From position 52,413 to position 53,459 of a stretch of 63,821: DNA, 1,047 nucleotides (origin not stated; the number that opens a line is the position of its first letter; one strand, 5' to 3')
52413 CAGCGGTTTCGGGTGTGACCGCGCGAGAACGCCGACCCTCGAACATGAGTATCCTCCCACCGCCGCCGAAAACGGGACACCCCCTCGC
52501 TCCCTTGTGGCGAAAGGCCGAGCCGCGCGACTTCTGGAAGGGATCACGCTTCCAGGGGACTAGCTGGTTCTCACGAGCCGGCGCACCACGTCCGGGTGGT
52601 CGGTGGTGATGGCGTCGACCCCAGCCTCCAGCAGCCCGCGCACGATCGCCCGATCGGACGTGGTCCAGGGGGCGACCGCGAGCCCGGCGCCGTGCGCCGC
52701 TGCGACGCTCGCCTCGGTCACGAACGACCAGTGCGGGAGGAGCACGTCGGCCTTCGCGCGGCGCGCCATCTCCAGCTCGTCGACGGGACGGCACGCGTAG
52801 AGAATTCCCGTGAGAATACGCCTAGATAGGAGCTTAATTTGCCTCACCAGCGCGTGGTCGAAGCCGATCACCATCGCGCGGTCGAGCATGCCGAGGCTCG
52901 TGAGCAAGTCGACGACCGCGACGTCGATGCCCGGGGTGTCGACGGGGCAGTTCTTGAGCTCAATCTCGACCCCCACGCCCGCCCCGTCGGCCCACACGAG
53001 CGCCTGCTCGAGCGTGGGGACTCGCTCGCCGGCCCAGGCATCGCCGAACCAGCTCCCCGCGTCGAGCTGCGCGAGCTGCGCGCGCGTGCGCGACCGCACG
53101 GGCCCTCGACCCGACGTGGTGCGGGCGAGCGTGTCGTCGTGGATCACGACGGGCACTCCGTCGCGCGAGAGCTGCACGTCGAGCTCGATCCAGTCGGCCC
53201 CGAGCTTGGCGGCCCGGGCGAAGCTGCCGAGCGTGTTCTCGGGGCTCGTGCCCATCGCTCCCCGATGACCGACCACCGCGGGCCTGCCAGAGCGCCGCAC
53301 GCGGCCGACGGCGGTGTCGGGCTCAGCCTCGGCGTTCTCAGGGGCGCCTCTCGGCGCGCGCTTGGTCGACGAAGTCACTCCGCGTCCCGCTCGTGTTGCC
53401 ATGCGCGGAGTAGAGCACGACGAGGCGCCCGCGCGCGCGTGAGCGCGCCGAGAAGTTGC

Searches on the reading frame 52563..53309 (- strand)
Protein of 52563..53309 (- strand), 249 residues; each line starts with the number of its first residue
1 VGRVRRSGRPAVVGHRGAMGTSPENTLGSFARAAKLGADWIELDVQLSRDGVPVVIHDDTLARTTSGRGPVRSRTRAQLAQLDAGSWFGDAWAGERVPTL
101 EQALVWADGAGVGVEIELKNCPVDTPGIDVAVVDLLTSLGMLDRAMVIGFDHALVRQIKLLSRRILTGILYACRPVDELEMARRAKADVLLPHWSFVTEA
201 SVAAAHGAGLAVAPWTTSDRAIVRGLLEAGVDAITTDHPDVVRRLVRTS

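Call 34: find_homologous_proteins(query=window:52563-53309:-, max_evalue=1e-30)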
Query seq(249 aa) (249 aa): 1340 proteins with E <= 1e-30 among 8000 candidates; the best 120 are listed.
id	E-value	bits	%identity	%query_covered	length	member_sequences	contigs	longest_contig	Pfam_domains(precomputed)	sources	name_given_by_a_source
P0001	1.3e-156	538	100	100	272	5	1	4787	PF03009.24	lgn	-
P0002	3.4e-140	484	89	100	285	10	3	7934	PF03009.24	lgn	-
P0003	7.8e-140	483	88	100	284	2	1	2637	PF03009.24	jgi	jgi:glycerophosphoryl diester phosphodiesterase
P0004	2.0e-111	390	74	99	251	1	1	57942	PF13653.13,PF03009.24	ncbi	-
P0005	3.8e-96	339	66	99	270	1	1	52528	PF03009.24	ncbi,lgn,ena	-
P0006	9.7e-91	322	62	99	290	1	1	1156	PF13653.13,PF03009.24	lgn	-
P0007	2.5e-85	304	61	95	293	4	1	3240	PF03009.24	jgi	jgi:glycerophosphoryl diester phosphodiesterase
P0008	2.6e-85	304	58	97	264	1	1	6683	PF03009.24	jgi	jgi:glycerophosphoryl diester phosphodiesterase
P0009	4.0e-85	303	58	98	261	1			PF03009.24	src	-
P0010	4.9e-85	303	59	95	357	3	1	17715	PF03009.24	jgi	jgi:glycerophosphoryl diester phosphodiesterase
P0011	1.4e-84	302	58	97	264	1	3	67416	PF03009.24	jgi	jgi:glycerophosphoryl diester phosphodiesterase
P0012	2.2e-84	301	59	98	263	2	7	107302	PF03009.24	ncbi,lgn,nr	ncbi:glycerophosphodiester phosphodiesterase [Myxococcota bacterium]|nr:glycerophosphodiester phosph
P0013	9.3e-84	299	59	97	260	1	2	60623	PF03009.24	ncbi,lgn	-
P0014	1.2e-83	299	60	95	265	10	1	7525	PF03009.24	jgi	jgi:glycerophosphoryl diester phosphodiesterase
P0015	2.0e-83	298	57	99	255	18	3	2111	PF03009.24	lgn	-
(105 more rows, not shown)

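Call 35: find_encoding_contigs(protein=P0002, flank=3000, max_places=4)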
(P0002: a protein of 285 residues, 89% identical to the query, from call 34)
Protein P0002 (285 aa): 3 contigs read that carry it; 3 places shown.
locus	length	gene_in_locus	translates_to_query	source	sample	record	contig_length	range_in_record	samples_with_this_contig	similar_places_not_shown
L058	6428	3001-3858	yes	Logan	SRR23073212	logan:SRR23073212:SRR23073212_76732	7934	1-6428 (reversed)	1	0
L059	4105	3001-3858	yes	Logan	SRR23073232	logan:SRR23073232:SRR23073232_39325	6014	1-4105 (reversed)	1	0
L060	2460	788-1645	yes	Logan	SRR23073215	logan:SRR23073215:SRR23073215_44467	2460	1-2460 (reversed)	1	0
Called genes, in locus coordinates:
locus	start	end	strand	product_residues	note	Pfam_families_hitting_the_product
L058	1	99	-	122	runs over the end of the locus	PF00355:Rieske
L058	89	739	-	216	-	PF02190:LON_substr_bdg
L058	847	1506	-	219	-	-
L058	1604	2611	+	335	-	PF14522:Cytochrome_C7 (faint), PF13435:Cytochrome_C554 (faint)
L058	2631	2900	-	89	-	-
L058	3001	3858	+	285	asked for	PF03009:GDPD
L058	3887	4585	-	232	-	PF00106:adh_short, PF08659:KR, PF13460:NAD_binding_10 (faint), PF13561:adh_short_C2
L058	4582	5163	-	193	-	PF01227:GTP_cyclohydroI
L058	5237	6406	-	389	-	PF12704:MacB_PCD, PF02687:FtsX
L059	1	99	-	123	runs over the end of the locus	PF00355:Rieske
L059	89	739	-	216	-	PF02190:LON_substr_bdg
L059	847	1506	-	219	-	-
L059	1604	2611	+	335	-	PF14522:Cytochrome_C7 (faint), PF13435:Cytochrome_C554 (faint)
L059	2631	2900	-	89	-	-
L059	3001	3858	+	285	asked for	PF03009:GDPD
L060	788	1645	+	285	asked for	PF03009:GDPD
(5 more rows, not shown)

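Call 36: find_encoding_contigs(protein=P0004, flank=3000, max_places=2)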
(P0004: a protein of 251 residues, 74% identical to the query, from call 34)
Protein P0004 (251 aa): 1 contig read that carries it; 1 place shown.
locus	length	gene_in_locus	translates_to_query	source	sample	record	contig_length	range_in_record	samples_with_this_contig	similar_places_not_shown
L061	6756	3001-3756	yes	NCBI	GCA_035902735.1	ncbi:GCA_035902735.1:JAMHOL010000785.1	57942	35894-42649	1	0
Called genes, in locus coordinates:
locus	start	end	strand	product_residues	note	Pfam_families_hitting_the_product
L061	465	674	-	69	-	-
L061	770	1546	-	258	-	PF12483:GIDE (weak)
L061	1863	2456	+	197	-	PF09968:DUF2202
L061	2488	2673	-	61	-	-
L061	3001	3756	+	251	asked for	PF03009:GDPD, PF13653:GDPD_2 (faint)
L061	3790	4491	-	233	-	PF00106:adh_short, PF08659:KR, PF13460:NAD_binding_10 (weak), PF13561:adh_short_C2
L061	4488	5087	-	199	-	PF01227:GTP_cyclohydroI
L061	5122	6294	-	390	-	PF12704:MacB_PCD, PF02687:FtsX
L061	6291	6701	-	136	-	-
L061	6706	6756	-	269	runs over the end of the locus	PF02405:MlaE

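Call 37: find_encoding_contigs(protein=P0001, flank=3000, max_places=4)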
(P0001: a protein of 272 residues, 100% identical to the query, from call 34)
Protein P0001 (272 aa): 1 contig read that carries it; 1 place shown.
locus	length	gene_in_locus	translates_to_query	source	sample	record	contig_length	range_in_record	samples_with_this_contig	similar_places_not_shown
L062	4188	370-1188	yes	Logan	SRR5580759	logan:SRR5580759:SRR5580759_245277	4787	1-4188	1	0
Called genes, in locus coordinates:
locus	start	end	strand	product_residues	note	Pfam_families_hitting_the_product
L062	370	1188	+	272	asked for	PF03009:GDPD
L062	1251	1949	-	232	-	PF00106:adh_short, PF08659:KR, PF13561:adh_short_C2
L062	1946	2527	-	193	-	PF01227:GTP_cyclohydroI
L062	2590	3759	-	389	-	PF12704:MacB_PCD, PF02687:FtsX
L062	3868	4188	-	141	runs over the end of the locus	-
